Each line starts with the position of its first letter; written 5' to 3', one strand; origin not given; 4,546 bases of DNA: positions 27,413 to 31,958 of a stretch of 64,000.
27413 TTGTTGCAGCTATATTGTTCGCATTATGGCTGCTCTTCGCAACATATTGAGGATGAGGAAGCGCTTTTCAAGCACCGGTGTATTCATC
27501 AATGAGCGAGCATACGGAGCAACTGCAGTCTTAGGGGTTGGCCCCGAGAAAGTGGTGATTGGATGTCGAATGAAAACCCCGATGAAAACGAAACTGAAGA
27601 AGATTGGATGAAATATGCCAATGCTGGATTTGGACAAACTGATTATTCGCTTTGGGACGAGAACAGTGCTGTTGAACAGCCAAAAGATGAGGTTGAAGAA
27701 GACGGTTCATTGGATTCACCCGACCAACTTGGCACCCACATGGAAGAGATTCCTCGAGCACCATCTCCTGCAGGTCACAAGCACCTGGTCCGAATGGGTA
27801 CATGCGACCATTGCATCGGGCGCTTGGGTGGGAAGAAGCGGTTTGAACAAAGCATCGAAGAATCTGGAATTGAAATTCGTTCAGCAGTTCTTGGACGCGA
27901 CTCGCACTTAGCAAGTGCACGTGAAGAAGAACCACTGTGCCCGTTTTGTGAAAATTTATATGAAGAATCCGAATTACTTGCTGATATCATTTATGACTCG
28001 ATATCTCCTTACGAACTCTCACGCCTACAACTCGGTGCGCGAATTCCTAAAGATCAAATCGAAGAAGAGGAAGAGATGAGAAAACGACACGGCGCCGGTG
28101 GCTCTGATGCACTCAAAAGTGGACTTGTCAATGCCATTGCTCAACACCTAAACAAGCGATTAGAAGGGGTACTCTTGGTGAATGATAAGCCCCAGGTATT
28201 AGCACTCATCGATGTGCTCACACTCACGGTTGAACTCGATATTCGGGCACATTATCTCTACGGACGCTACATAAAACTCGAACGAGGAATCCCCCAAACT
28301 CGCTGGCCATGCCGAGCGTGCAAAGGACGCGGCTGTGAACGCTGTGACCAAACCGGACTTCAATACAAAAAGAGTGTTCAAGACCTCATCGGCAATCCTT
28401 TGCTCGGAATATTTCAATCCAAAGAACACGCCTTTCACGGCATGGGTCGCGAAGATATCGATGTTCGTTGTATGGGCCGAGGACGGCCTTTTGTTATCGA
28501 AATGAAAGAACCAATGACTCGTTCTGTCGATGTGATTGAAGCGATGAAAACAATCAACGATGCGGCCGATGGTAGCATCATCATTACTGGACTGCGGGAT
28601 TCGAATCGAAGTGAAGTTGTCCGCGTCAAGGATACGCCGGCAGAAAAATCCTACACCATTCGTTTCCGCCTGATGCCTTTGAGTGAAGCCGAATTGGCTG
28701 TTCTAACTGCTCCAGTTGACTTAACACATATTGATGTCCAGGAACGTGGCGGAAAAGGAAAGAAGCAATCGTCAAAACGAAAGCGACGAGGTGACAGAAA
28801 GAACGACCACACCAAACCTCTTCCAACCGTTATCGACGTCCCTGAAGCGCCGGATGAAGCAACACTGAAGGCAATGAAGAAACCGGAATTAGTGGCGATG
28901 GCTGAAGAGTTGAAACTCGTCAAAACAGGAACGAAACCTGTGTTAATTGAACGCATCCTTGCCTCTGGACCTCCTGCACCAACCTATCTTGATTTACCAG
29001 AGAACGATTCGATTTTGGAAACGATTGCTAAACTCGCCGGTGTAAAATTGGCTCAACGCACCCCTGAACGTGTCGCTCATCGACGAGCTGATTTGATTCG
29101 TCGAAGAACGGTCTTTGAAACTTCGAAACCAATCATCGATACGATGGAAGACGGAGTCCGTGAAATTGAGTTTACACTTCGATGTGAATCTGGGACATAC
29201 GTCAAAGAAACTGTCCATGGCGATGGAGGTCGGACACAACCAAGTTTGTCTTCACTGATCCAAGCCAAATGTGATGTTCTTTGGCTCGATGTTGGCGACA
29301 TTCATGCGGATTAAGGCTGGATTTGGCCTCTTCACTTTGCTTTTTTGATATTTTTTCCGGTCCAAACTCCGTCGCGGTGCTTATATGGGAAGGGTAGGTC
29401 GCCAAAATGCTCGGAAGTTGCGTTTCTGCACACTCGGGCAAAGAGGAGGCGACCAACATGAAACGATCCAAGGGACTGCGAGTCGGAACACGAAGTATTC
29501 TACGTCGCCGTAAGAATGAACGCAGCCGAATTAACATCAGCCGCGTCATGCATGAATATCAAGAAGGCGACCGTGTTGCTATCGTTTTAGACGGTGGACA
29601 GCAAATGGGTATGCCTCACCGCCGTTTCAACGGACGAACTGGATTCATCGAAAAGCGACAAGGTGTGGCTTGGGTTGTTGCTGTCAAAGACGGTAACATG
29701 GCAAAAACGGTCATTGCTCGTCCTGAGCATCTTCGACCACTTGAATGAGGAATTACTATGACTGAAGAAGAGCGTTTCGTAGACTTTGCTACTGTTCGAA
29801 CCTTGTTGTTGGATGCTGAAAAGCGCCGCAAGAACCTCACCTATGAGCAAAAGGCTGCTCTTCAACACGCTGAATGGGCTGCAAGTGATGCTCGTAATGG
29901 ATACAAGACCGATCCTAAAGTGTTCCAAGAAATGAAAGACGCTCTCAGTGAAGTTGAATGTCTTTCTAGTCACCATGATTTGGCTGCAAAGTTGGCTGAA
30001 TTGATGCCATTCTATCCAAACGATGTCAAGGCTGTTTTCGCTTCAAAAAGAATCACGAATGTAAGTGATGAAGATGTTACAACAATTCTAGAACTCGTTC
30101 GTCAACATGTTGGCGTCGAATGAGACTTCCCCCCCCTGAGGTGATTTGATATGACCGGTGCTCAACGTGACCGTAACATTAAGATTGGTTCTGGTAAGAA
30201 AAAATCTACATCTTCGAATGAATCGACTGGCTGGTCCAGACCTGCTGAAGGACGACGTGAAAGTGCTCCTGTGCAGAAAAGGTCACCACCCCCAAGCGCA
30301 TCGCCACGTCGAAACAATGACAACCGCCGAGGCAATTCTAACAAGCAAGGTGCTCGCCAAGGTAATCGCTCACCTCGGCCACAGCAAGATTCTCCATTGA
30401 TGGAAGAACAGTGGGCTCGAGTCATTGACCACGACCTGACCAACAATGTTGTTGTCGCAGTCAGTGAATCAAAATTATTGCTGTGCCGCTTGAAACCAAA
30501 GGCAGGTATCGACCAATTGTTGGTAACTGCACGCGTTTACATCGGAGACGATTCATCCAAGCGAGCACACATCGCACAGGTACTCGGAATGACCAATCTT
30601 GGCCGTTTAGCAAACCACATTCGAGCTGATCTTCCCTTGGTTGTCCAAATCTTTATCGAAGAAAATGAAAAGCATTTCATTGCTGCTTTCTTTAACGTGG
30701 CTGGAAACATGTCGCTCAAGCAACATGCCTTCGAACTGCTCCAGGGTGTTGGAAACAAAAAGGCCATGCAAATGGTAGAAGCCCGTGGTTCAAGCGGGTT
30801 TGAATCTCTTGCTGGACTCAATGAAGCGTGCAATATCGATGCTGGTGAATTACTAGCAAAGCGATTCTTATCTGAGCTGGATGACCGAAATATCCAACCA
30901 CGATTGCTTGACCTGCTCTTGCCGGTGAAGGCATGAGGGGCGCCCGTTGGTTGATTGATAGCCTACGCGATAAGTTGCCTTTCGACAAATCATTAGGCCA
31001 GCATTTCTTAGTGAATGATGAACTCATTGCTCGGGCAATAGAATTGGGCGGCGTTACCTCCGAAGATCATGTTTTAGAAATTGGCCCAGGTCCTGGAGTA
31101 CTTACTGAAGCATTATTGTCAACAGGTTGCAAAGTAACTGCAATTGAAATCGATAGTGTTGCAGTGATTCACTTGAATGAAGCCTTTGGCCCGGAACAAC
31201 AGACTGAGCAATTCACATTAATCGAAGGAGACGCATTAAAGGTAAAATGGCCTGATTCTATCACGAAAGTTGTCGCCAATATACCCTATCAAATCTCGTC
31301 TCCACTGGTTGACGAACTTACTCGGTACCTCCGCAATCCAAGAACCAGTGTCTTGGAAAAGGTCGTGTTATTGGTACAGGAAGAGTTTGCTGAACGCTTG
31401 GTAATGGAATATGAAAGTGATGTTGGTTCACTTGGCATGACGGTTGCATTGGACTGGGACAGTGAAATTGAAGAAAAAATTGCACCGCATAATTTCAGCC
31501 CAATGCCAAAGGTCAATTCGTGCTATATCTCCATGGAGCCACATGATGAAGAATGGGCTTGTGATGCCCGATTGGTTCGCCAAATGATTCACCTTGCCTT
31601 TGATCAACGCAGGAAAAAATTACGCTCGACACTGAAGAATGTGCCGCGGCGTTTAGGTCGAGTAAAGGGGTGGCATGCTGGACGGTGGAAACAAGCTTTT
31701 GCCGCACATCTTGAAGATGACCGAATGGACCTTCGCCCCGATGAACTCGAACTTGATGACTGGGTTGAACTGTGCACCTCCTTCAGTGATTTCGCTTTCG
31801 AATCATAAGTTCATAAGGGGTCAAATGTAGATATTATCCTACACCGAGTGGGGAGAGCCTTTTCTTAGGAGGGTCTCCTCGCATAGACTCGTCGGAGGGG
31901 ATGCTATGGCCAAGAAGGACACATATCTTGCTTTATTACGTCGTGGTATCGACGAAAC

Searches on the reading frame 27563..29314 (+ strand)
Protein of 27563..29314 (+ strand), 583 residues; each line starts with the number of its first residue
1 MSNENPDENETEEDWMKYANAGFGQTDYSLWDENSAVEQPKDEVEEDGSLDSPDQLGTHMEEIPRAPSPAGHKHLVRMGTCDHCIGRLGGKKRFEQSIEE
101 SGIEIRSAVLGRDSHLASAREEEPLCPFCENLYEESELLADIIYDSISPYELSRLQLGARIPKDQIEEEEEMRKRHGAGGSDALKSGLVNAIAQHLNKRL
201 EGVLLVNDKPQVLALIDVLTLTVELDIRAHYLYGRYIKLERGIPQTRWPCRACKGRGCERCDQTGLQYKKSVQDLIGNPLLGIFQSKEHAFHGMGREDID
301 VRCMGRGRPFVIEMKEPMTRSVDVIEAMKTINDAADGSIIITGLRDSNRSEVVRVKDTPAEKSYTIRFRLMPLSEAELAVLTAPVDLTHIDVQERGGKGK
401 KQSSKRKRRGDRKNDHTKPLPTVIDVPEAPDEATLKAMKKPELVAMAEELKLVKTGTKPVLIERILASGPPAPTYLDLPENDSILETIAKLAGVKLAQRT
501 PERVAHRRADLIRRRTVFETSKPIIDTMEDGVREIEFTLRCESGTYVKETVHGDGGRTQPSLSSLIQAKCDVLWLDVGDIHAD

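Call 10: search_protein_families(library=pfam, proteins=[window:27563-29314:+], max_evalue=0.001)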
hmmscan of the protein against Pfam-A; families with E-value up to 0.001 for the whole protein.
window:27563-29314:+ (583 aa): 3 families
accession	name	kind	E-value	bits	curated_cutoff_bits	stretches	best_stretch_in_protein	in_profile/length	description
PF21238.2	Pus10_C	-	7.4e-59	199.6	27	2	231-369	1-129/232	Pus10, C-terminal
PF22023.1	Pus10_THUMP_arc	-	1.3e-05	25.6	28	1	140-217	2-78/78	Pus10 THUMP domain, archaeal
PF02037.33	SAP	-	0.00039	20.4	23.9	1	435-466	2-33/37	SAP domain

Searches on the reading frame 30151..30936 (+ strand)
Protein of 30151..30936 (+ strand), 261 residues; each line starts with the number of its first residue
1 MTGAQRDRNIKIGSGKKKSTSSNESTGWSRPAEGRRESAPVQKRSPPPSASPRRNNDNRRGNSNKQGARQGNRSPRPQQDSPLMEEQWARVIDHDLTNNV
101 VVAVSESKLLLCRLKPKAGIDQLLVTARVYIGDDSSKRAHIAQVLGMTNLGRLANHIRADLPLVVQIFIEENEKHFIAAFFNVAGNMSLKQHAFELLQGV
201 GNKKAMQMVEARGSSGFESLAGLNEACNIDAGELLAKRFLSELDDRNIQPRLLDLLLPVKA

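Call 10: search_protein_families(library=pfam, proteins=[window:30151-30936:+], max_evalue=0.001)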
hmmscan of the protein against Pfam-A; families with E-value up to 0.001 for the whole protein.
window:30151-30936:+ (261 aa): 1 family
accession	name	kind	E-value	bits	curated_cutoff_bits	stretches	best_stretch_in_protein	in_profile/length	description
PF04919.18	DUF655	-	8.9e-23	81.6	22.2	1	98-246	26-172/181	Protein of unknown function (DUF655)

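Call 60: find_encoding_contigs(protein=window:30151-30936:+, flank=10000, max_places=10)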
Protein window:30151-30936:+ (261 aa): 20 contigs read that carry it; 10 places shown.
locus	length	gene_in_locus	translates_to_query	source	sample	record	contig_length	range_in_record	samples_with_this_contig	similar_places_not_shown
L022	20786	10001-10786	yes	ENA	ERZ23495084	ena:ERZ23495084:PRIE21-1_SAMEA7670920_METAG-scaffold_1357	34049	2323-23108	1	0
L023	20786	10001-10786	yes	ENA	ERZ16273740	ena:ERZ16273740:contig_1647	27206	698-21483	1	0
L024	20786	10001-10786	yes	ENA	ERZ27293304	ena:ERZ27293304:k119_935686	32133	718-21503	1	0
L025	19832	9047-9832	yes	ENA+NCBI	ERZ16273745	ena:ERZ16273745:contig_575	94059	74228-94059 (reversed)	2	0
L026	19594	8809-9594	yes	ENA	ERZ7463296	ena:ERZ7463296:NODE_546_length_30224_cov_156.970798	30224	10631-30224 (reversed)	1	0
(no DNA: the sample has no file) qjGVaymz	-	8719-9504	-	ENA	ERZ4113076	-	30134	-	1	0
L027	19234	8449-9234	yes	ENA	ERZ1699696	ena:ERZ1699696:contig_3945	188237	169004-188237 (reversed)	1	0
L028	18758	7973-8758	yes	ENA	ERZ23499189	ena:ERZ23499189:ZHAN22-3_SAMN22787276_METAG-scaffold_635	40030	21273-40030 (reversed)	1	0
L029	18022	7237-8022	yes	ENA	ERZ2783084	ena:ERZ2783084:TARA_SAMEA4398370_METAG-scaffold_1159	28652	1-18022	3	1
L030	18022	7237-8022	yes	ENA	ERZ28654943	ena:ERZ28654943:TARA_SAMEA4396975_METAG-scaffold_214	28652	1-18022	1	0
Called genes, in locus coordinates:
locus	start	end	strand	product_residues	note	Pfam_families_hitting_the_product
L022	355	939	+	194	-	-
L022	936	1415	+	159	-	-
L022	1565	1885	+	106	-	-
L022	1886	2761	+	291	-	PF05706:CDKN3, PF22741:PTP-NADK (weak), PF22784:PTP-SAK, PF22785:Tc-R-P, PF00102:Y_phosphatase (weak), PF00782:DSPc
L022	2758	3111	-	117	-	PF02635:DsrE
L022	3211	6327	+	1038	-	PF03176:MMPL, PF02460:Patched, PF12349:Sterol-sensing, PF03176:MMPL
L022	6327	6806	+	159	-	PF00583:Acetyltransf_1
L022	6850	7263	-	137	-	-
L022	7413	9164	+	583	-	PF22023:Pus10_THUMP_arc (faint), PF21238:Pus10_C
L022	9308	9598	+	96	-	PF01157:Ribosomal_L21e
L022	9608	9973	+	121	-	-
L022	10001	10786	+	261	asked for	PF04919:DUF655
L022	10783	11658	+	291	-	PF00398:RrnaAD, PF13649:Methyltransf_25 (weak)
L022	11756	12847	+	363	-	-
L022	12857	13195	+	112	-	PF00111:Fer2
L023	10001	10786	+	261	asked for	PF04919:DUF655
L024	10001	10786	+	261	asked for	PF04919:DUF655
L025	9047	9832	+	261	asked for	PF04919:DUF655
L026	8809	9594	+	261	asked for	PF04919:DUF655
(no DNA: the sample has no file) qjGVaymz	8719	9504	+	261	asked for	PF04919:DUF655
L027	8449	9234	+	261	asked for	PF04919:DUF655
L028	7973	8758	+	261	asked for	PF04919:DUF655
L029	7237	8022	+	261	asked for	PF04919:DUF655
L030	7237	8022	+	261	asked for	PF04919:DUF655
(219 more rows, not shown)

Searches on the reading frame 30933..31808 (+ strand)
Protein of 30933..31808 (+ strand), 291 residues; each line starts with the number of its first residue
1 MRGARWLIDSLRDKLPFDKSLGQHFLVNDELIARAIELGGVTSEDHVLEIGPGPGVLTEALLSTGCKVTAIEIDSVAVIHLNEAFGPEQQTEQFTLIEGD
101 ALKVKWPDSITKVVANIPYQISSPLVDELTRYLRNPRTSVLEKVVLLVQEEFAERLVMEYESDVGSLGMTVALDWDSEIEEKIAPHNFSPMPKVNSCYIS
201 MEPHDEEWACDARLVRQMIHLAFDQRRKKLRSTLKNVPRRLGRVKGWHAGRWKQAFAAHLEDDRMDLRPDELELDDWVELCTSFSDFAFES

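Call 10: search_protein_families(library=pfam, proteins=[window:30933-31808:+], max_evalue=0.001)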
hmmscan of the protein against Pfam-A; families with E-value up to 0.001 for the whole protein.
window:30933-31808:+ (291 aa): 4 families
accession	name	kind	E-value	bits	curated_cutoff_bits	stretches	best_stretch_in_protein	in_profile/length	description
PF00398.26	RrnaAD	-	9.5e-42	143.3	24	1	18-237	5-226/263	Ribosomal RNA adenine dimethylase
PF13649.12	Methyltransf_25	-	4.2e-06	27.8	27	1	47-116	1-71/97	Methyltransferase domain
PF08241.18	Methyltransf_11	-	2.9e-05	25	21.2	1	48-115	1-66/95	Methyltransferase domain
PF06325.19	PrmA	-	0.00033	20.7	22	1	42-135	160-252/296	Ribosomal protein L11 methyltransferase (PrmA)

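Call 59: list_cluster_members(proteins=[window:30933-31805:+, window:31906-32994:+, window:33582-34580:+, window:34624-35883:+, window:27563-29311:+, window:42239-43495:+, window:52069-53103:+, window:44059-45216:-, window:39729-40682:-, window:30151-30933:+])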
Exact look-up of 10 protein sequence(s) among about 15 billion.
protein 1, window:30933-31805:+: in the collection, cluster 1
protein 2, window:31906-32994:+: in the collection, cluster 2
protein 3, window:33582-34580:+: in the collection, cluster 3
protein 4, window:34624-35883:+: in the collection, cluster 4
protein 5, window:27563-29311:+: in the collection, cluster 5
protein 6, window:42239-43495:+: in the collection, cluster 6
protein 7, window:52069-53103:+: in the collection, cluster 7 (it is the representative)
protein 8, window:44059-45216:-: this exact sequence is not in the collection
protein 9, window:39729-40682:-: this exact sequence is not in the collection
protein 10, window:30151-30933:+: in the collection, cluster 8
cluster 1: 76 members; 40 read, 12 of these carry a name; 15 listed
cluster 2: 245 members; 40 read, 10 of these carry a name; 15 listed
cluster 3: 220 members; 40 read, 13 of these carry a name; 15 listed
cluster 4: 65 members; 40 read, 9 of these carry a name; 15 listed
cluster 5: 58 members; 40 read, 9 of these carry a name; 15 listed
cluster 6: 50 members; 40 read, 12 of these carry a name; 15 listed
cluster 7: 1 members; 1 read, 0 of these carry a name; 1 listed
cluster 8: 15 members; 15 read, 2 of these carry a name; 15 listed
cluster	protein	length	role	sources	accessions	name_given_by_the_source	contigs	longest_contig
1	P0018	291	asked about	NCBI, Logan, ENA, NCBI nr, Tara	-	-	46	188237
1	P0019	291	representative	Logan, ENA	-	-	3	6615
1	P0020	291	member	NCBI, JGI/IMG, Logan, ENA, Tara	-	strand:+ start:1103 stop:1978 length:876 start_codon:yes stop_codon:yes gene_type:complete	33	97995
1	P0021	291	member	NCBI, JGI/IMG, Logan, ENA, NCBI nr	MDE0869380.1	MAG: 16S rRNA (adenine(1518)-N(6)/adenine(1519)-N(6))-dimethyltransferase RsmA ... | 16S rRNA (adenine(1518)-N(6)/adenine(1519)-N(6))-dimethyltransferase RsmA [Candidatus ...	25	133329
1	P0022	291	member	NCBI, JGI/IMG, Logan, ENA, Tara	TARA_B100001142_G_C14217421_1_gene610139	strand:- start:90 stop:965 length:876 start_codon:yes stop_codon:yes gene_type:complete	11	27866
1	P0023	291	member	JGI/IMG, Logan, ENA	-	16S rRNA (adenine1518-N6/adenine1519-N6)-dimethyltransferase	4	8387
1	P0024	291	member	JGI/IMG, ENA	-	16S rRNA (adenine1518-N6/adenine1519-N6)-dimethyltransferase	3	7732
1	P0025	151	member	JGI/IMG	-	16S rRNA (adenine1518-N6/adenine1519-N6)-dimethyltransferase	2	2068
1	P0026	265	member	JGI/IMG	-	predicted nucleic acid-binding OB-fold protein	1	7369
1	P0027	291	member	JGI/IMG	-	16S rRNA (adenine1518-N6/adenine1519-N6)-dimethyltransferase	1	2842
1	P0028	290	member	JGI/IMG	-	16S rRNA (adenine1518-N6/adenine1519-N6)-dimethyltransferase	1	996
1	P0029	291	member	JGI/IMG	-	16S rRNA (adenine1518-N6/adenine1519-N6)-dimethyltransferase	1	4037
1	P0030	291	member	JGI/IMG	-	16S rRNA (adenine1518-N6/adenine1519-N6)-dimethyltransferase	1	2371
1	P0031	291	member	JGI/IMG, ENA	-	16S rRNA (adenine1518-N6/adenine1519-N6)-dimethyltransferase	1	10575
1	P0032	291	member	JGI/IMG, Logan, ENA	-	-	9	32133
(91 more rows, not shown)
